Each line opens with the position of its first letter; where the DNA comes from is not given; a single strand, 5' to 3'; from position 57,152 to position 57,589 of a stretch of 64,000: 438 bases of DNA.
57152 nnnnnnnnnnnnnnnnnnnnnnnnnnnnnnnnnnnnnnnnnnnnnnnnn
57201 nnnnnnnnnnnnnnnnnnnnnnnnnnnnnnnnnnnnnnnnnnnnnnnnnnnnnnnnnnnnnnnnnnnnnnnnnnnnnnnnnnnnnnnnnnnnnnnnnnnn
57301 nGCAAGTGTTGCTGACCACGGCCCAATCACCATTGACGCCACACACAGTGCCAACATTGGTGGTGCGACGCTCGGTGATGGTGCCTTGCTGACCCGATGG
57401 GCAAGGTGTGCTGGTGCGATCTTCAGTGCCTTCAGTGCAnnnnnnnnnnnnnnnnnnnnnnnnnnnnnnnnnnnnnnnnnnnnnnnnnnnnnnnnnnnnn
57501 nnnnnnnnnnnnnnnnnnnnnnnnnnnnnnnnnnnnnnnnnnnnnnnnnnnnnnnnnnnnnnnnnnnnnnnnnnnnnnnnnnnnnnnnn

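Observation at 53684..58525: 1613-aa secreted protein built from an unplaced four-cysteine module of about 50 aa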

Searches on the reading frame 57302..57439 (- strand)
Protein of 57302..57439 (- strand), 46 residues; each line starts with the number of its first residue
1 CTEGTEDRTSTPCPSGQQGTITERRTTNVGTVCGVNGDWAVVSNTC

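Call 25: search_solved_structures(query=A1, max_evalue=10, show_alignments=3)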
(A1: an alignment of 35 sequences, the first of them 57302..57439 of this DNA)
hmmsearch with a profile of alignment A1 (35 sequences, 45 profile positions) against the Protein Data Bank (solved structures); distinct sequences matched with E-value up to 10: 5.
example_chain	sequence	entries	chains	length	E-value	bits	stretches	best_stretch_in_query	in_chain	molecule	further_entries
9y9f_A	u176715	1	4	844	1.7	12.3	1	16-35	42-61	Metal transporter CNNM4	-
9y9g_A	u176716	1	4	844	1.7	12.3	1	16-35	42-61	Metal transporter CNNM4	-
9y9d_A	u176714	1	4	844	1.7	12.3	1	16-35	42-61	Metal transporter CNNM4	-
11gq_A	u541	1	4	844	1.7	12.3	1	16-35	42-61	Metal transporter CNNM4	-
8odz_C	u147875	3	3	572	3.8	11.1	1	12-39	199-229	Interleukin-12 receptor subunit beta-1,Death-associated protein kinase 1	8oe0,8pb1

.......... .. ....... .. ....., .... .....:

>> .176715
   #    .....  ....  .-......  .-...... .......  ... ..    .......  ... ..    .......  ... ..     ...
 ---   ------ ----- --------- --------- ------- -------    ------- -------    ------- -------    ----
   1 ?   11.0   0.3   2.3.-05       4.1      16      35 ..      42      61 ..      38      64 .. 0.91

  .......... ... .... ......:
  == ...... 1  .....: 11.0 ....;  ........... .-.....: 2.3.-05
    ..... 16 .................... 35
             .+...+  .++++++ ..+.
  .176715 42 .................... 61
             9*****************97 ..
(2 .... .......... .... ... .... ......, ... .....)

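Call 32: search_protein_representatives(alignment_id=A1)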
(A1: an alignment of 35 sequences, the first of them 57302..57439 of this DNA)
Query: 35 sequences, 45 profile positions. Proteins with E-value up to 0.001 (for the whole library): 731; up to 1e-10: 321; up to 1e-30: 45. The best 150 are listed.
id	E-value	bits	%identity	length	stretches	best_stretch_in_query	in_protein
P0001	1.1e-119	406.7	-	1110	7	1-45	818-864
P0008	4.8e-85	295.7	-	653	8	1-45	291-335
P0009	1.5e-81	284.6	-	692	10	3-45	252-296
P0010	1.7e-74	262.0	-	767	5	1-45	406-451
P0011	2.3e-66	236.0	-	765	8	1-45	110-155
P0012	2.7e-58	210.1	-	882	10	1-45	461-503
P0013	6.4e-58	208.9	-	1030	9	1-45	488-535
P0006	2.8e-54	197.3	-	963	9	1-45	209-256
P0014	4.0e-54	196.8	-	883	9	3-45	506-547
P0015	3.3e-49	181.0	-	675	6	1-45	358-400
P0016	2.3e-47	175.1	-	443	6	4-45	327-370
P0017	1.4e-46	172.6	-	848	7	1-45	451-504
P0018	3.9e-45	168.0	-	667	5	1-45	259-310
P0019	4.9e-44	164.5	-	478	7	1-45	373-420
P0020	3.5e-43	161.7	-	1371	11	1-45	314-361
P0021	4.8e-43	161.3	-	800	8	1-45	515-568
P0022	2.0e-42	159.3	-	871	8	1-45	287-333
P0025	6.2e-41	154.6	-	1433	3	1-45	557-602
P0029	3.0e-37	142.8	-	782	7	1-45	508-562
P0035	1.4e-35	137.4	-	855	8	1-45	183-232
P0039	9.7e-33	128.3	-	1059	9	1-45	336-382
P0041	1.7e-32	127.5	-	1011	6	1-45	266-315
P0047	3.4e-31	123.4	-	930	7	1-45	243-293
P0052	7.3e-30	119.1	-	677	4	1-45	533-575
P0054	2.0e-29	117.7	-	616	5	1-45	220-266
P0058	1.2e-28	115.2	-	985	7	1-45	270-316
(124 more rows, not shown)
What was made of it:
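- The profile of 35 S modules finds 731 clusters at E<=1e-3 and 321 at E<=1e-10 among 1.84 billion representatives (call 32).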

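Call 34: predict_structure(alignment_id=A1)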
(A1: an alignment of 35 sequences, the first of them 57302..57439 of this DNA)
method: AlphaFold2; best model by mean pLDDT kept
length: 46 residues; sequences in the alignment: 35
mean_pLDDT: 89.5   pTM: 0.63
mean pLDDT of the five models: 89.5, 89.1, 89.0, 88.8, 87.6
residues with pLDDT >= 90: 30; 70-90: 14; 50-70: 2; < 50: 0
segments of 3 or more residues with pLDDT < 50: none
pLDDT, mean of each block of 10 residues (from residue 1): 92 76 95 95 89
secondary structure, 60 per line:
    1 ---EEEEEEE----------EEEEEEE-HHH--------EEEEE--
elements in order: E4-10 E21-27 E40-44
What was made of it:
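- AlphaFold2 models S with pLDDT 89.5 and strands at 4-10, 21-27 and 40-44 (call 34).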

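Call 37: fold_search(model_id=the predicted structure, library=pdb)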
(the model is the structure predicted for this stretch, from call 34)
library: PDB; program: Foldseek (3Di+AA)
matches with E <= 10: 48; with E <= 0.001: 0
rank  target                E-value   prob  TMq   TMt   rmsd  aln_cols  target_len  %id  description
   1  6lof_C                1.1e+00  0.28  0.46  0.37   4.3        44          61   18  Crystal structure of ZsYellow soaked by Cu2+ (released 2020-01-22)
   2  8sj5_A                1.9e+00  0.15  0.43  0.29   5.0        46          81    4  Walnut Tree Phytocystatin (released 2023-12-20)
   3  9m7x_B                2.9e+00  0.09  0.40  0.06   4.6        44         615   16  Cryo-EM structure of bacteriophage NF5 C1 RBP (released 2025-12-17)
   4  9m7x_A                3.3e+00  0.14  0.50  0.05   4.8        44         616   18  Cryo-EM structure of bacteriophage NF5 C1 RBP (released 2025-12-17)
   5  2a52_C                3.3e+00  0.13  0.44  0.36   4.3        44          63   14  fluorescent protein asFP595, S158V, on-state (released 2005-08-16)
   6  6m9y_A                3.8e+00  0.09  0.41  0.35   4.7        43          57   12  X-ray Structure of Branchiostoma floridae fluorescent protein lanFP6A (released 2019-03-13)
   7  2f9c_B                3.8e+00  0.09  0.38  0.09   4.2        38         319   21  Crystal structure of YDCK from Salmonella cholerae. NESG target SCR6 (released 2005-12-20)
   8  2f9c_A                3.8e+00  0.09  0.38  0.08   4.0        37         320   22  Crystal structure of YDCK from Salmonella cholerae. NESG target SCR6 (released 2005-12-20)
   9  3cmw_C                4.1e+00  0.04  0.33  0.02   5.1        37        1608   16  Mechanism of homologous recombination from the RecA-ssDNA/dsDNA structures (released 2008-05-20)
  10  1xmz_B                4.4e+00  0.11  0.45  0.35   4.3        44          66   14  Crystal structure of the dark state of kindling fluorescent protein kfp from anemonia sulcata (released 2005-04-19)
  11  1xmz_A                5.0e+00  0.10  0.44  0.37   4.3        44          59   14  Crystal structure of the dark state of kindling fluorescent protein kfp from anemonia sulcata (released 2005-04-19)
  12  6lof_D                5.0e+00  0.10  0.46  0.37   4.4        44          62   18  Crystal structure of ZsYellow soaked by Cu2+ (released 2020-01-22)
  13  6zj8_H                5.0e+00  0.07  0.43  0.22   5.5        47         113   21  Structure of the PAS domain from Bordetella pertussis BvgS (released 2020-11-11)
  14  5hc0                  5.4e+00  0.08  0.38  0.06   2.2        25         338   20  Structure of esterase Est22 with p-nitrophenol (released 2017-01-18)
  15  5hc3_D                5.4e+00  0.08  0.38  0.06   2.2        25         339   20  The structure of esterase Est22 (released 2017-01-18)
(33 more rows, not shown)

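Call 38: list_cluster_members(proteins=[P0008, P0010, P0009, P0011, P0019, P0025, P0020, P0022, P0039, P0052])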
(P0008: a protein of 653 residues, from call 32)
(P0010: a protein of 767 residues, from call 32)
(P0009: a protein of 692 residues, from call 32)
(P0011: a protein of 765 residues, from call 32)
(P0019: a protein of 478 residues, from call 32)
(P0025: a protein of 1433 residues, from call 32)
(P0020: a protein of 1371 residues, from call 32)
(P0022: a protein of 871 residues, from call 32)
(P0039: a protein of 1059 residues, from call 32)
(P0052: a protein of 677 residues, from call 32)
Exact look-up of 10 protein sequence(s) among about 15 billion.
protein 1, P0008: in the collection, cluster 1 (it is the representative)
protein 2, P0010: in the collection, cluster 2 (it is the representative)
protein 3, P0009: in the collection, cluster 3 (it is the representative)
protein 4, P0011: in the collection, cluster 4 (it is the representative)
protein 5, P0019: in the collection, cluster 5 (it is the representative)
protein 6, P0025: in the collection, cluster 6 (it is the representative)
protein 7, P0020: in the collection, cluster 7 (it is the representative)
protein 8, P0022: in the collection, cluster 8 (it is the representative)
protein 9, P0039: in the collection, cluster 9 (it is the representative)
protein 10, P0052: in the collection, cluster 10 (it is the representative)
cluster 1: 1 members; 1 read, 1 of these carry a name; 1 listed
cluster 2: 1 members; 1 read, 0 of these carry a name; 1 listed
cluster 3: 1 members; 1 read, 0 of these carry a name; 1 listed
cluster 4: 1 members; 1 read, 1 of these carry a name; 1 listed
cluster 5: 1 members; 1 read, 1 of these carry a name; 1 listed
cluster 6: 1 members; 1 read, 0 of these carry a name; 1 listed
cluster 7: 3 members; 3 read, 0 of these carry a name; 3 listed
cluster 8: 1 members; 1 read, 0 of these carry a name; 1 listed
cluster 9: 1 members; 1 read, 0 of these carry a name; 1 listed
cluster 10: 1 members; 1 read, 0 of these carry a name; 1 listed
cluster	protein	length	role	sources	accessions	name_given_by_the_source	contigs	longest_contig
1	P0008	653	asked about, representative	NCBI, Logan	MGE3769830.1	MAG: hypothetical protein AB7G06_02635 [Bdellovibrionales bacterium]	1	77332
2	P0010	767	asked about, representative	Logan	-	-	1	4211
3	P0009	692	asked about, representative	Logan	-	-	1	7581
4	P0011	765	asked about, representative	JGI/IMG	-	hypothetical protein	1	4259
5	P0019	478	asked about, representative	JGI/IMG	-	hypothetical protein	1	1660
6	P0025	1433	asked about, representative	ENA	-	-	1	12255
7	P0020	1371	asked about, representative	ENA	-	-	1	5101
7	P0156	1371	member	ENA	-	-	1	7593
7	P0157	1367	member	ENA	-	-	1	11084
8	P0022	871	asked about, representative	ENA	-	-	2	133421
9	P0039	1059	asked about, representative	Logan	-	-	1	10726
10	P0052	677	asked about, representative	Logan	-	-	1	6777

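Call 45: search_protein_families(library=pfam, alignment_id=A3, max_evalue=0.001)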
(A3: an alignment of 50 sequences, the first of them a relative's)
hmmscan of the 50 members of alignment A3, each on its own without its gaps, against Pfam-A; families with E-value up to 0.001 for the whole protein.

A. member 1, P0008 (653 aa): 0 families

B. families by the number of members that match (of 50 scanned): 11 families
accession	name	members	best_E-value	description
PF08805.16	PilS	17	8.2e-18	PilS N terminal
PF05307.16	Bundlin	10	2e-12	Bundlin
PF07963.17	N_methyl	9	1.1e-05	Prokaryotic N-terminal methylation motif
PF03781.23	FGE-sulfatase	1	1.1e-50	Sulfatase-modifying factor enzyme 1-like domain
PF17963.7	Big_9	1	4.9e-31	Bacterial Ig domain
PF07419.17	PilM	1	2e-21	PilM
PF17892.7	Cadherin_5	1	2.8e-15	Cadherin-like domain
PF17803.7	Cadherin_4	1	2.6e-12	Bacterial cadherin-like domain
PF00413.30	Peptidase_M10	1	1.3e-09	Matrixin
PF16184.11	Cadherin_3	1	2.4e-06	Cadherin-like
PF23073.1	DUF7045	1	0.00052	Domain of unknown function (DUF7045)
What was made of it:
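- Closest known: Giant repeat adhesins of Gram-negative bacteria built from Ig-like domains. Same: A few S-family members also carry Big_9 or cadherin-like domains (call 45).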

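Call 48: find_related_loci(query=A4, collection=genome_contigs, flank=8000)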
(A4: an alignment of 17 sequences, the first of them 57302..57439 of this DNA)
Query A4 (46 aa) in genome_contigs; peptide patterns used: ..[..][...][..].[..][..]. (x = any residue, [..] = any of these).
32 stretches matched a pattern; 2 encode a relative of the query (tblastn E <= 1e-3); 1 distinct loci.
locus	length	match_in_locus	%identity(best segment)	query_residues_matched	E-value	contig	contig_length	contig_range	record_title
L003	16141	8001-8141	70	1-46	6e-16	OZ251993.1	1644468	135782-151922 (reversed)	MAG: Alphaproteobacteria bacterium isolate 887504ca-fe67-4927-bce6-c462e6438046 genome assembly, chromosome: 1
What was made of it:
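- One related genome is only 1.64 Mb (call 48).
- Tried and rejected: Scan of genome representatives with A4: one locus only (call 48).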

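Call 64: find_encoding_contigs(protein=P0022, flank=10000, max_places=2)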
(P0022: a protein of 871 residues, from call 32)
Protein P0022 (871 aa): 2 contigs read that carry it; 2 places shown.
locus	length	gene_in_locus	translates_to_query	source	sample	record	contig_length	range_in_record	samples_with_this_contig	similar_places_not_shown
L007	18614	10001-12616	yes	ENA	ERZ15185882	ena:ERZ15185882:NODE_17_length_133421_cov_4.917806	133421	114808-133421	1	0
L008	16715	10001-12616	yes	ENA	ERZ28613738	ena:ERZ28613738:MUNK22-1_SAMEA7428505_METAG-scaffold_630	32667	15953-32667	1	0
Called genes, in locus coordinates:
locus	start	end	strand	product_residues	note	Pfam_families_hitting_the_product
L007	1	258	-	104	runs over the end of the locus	-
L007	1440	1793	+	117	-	PF06412:TraD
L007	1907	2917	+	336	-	PF01555:N6_N4_Mtase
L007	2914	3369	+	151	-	PF09195:Endonuc-BglII, PF02923:BamHI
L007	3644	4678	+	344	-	-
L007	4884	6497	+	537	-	PF00176:SNF2-rel_dom, PF00271:Helicase_C (weak)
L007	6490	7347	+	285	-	PF13020:NOV_C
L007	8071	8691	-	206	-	-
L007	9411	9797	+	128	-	PF19807:DUF6290 (weak)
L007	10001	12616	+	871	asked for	-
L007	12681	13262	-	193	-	-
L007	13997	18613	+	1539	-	?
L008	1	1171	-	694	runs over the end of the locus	PF03389:MobA_MobL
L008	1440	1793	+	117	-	PF06412:TraD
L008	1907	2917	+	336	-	PF01555:N6_N4_Mtase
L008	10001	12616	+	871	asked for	-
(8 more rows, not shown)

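Call 70: find_related_loci(query=A4, collection=metagenome_contigs, flank=6000)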
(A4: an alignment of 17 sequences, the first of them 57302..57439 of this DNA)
Query A4 (46 aa) in metagenome_contigs; peptide patterns used: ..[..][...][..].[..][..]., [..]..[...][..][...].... (x = any residue, [..] = any of these).
139 stretches matched a pattern; 7 encode a relative of the query (tblastn E <= 1e-3); 7 distinct loci.
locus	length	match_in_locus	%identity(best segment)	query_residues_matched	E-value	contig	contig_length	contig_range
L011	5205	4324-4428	77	12-46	2e-15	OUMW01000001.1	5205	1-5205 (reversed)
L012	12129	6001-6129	56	6-46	5e-10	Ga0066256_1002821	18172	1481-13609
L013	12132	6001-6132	52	5-46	3e-9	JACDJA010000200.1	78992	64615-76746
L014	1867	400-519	48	7-46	3e-8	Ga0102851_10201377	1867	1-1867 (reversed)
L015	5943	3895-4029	48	1-46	5e-7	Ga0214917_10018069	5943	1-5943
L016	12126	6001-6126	41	3-46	2e-5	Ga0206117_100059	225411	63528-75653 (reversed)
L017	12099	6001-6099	44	13-46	4e-5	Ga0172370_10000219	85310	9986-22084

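Call 78: list_cluster_members(proteins=[P0012, P0014, P0017, P0021, P0029, P0035, P0041, P0047, P0054, P0058])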
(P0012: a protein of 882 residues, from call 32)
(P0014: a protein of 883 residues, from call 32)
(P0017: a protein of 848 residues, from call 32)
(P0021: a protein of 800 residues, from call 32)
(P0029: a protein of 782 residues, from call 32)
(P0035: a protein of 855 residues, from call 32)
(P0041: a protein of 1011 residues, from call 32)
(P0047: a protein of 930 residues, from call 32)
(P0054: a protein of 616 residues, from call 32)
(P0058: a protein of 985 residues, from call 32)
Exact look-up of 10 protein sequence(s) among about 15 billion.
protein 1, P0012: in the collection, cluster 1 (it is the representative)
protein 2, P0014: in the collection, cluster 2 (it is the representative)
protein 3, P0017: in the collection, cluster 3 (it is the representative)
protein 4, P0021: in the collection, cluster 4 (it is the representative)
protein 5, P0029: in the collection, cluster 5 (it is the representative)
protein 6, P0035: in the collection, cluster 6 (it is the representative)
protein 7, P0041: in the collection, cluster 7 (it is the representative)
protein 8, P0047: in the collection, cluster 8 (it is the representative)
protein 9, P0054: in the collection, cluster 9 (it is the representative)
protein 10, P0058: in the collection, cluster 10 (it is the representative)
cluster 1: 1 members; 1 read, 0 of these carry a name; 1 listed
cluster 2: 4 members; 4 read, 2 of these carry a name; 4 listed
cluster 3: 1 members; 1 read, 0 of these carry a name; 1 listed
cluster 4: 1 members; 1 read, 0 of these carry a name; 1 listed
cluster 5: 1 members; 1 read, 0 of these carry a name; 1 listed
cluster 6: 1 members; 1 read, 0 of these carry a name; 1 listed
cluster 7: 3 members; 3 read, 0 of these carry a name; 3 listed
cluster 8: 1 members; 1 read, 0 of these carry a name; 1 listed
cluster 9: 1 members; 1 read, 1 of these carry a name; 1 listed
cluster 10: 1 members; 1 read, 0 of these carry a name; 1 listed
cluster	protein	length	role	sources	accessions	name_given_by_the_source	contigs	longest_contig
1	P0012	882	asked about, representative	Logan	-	-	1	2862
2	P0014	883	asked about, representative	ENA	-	-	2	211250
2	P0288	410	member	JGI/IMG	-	hypothetical protein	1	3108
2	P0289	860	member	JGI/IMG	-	hypothetical protein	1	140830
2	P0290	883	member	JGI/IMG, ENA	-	-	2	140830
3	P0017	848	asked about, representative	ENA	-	-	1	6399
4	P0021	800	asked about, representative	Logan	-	-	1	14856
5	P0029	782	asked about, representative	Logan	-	-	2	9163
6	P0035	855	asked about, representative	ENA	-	-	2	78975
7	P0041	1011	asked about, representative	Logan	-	-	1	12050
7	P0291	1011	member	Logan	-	-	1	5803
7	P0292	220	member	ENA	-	-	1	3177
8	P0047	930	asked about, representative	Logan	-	-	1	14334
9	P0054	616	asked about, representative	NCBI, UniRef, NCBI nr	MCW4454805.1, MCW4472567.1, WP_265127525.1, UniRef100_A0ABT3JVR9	type II secretion system GspH family protein [Flavobacterium sp. MXW15] | Type II secretion system GspH family protein n=1 Tax=Xanthomonas chitinilytica ... | type II secretion system protein [Xanthomonas sp. H13-6]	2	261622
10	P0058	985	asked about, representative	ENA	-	-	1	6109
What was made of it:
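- P0054 is WP_265127525.1 of Xanthomonas chitinilytica, named 'T2SS GspH family protein' (call 78).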

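Call 81: search_dna_similar(query=P0022, collection=plasmids, mode=protein, max_evalue=0.001, max_rows=15)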
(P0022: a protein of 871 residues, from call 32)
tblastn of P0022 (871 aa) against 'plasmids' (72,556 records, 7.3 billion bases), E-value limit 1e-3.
Records with a match: 1; places in all: 1; records where one place covers at least 80% of the query: 0.
Best place of each record, by identity: <60% 1.
By first word of the organism name: Xanthobacter 1.
By predicted mobility (MOB-suite, as given by PLSDB): non-mobilizable 1.
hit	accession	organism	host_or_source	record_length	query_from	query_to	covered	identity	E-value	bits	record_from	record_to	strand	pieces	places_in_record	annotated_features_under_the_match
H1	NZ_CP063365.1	Xanthobacter dioxanivorans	pure culture,active sludge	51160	339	702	28%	33.9%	1e-5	107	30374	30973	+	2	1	pilus assembly protein TadG-related protein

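Call 82: search_dna_similar(query=P0054, collection=plasmids, mode=protein, max_evalue=0.001, max_rows=15)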
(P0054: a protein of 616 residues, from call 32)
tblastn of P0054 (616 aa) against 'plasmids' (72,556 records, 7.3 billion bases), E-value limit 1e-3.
Records with a match: 1; places in all: 1; records where one place covers at least 80% of the query: 0.
Best place of each record, by identity: <60% 1.
By first word of the organism name: Xanthobacter 1.
By predicted mobility (MOB-suite, as given by PLSDB): non-mobilizable 1.
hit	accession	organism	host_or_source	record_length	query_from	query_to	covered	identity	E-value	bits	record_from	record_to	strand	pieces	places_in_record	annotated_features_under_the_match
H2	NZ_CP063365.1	Xanthobacter dioxanivorans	pure culture,active sludge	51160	334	511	29%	31.6%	3e-8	65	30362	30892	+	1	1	pilus assembly protein TadG-related protein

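Call 83: get_annotated_region(hit=H1, flank=9000)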
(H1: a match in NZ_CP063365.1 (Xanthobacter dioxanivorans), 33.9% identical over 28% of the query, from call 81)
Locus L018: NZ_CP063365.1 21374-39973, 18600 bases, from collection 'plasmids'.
description: Xanthobacter dioxanivorans strain YN2 plasmid unnamed3, complete sequence
organism: Xanthobacter dioxanivorans (NCBI taxid 2528964)
taxonomy: Bacteria; Pseudomonadota; Alphaproteobacteria; Hyphomicrobiales; Xanthobacteraceae; Xanthobacter; Xanthobacter dioxanivorans
host: -; source: pure culture,active sludge; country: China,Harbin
typing (MOB-suite, as given by PLSDB): non-mobilizable
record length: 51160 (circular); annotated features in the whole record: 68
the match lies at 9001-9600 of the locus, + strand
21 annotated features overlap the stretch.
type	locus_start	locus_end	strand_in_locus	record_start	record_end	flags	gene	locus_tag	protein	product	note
CDS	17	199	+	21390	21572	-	-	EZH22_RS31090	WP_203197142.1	hypothetical protein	-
CDS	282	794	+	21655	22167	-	-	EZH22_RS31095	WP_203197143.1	prepilin peptidase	-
CDS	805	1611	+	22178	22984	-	cpaB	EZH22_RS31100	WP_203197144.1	Flp pilus assembly protein CpaB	-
CDS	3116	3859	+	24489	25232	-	-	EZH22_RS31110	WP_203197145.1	CpaD family pilus assembly protein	-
CDS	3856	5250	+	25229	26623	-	-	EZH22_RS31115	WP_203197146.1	hypothetical protein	-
CDS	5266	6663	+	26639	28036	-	-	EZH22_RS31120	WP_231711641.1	CpaF family protein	-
CDS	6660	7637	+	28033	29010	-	-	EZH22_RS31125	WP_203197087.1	type II secretion system F family protein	-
CDS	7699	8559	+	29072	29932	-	-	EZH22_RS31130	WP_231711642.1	type II secretion system F family protein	-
CDS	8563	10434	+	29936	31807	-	-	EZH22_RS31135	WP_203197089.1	pilus assembly protein TadG-related protein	-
CDS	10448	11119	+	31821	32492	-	-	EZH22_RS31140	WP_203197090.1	tetratricopeptide repeat protein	-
CDS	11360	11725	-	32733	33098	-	-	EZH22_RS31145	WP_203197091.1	hypothetical protein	-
CDS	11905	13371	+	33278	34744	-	-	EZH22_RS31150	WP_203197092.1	hypothetical protein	-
CDS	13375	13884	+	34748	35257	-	-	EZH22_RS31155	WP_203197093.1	hypothetical protein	-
CDS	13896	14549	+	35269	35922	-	-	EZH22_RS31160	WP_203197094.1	hypothetical protein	-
CDS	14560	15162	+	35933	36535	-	-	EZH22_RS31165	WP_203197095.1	hypothetical protein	-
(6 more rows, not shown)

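Call 93: search_protein_families(library=ncbifam, proteins=[P0054, P0022, P0008, P0052, L018:8563-10434:+], max_evalue=0.01)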
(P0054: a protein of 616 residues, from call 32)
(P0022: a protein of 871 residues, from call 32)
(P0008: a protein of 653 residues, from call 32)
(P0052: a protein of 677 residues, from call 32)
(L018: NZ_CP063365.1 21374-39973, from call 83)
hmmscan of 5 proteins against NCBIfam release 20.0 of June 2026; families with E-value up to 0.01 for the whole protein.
P0054 (616 aa): 0 families

P0022 (871 aa): 0 families

P0008 (653 aa): 0 families

P0052 (677 aa): 3 families
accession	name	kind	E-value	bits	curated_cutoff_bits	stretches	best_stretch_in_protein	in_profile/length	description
TIGR01710.1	typeII_sec_gspG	equivalog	4.1e-06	26.9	88.85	1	10-69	2-61/134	type II secretion system major pseudopilin GspG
TIGR02532.1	IV_pilin_GFxxxE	domain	0.00013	21.6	16.3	1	9-28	2-21/24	prepilin-type N-terminal cleavage/methylation domain-containing protein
NF041775.1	typeIV_PilA_Myxo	equivalog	0.0028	17.6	400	1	9-71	11-73/214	type IV pilin protein PilA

L018:8563-10434:+ (623 aa): 0 families

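Call 98: find_encoding_contigs(protein=P0008, flank=7000, max_places=1)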
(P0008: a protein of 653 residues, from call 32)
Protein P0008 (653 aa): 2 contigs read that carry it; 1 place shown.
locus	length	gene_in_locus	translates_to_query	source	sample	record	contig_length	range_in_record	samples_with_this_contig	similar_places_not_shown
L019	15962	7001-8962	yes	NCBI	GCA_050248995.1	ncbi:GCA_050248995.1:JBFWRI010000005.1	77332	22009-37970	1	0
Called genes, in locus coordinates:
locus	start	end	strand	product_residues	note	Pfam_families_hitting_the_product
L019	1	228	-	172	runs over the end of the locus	PF13441:Gly-zipper_YMGG (weak), PF05433:Rick_17kDa_Anti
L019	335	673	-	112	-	PF01588:tRNA_bind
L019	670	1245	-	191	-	PF01928:CYTH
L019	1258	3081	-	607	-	PF00009:GTP_EFTU, PF22042:EF-G_D2 (weak), PF03144:GTP_EFTU_D2, PF00679:EFG_C, PF21018:BipA_C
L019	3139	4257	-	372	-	PF01435:Peptidase_M48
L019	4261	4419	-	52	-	PF07896:DUF1674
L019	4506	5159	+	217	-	PF00834:Ribul_P_3_epim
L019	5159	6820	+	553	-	PF07940:Hepar_II_III_C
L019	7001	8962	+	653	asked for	-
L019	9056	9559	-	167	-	PF01035:DNA_binding_1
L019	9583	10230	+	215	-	PF00730:HhH-GPD, PF00633:HHH (weak)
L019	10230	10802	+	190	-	PF00293:NUDIX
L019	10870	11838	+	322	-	PF00294:PfkB, PF25270:Khk (weak)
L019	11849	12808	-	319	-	-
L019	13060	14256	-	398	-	PF01820:Dala_Dala_lig_N, PF07478:Dala_Dala_lig_C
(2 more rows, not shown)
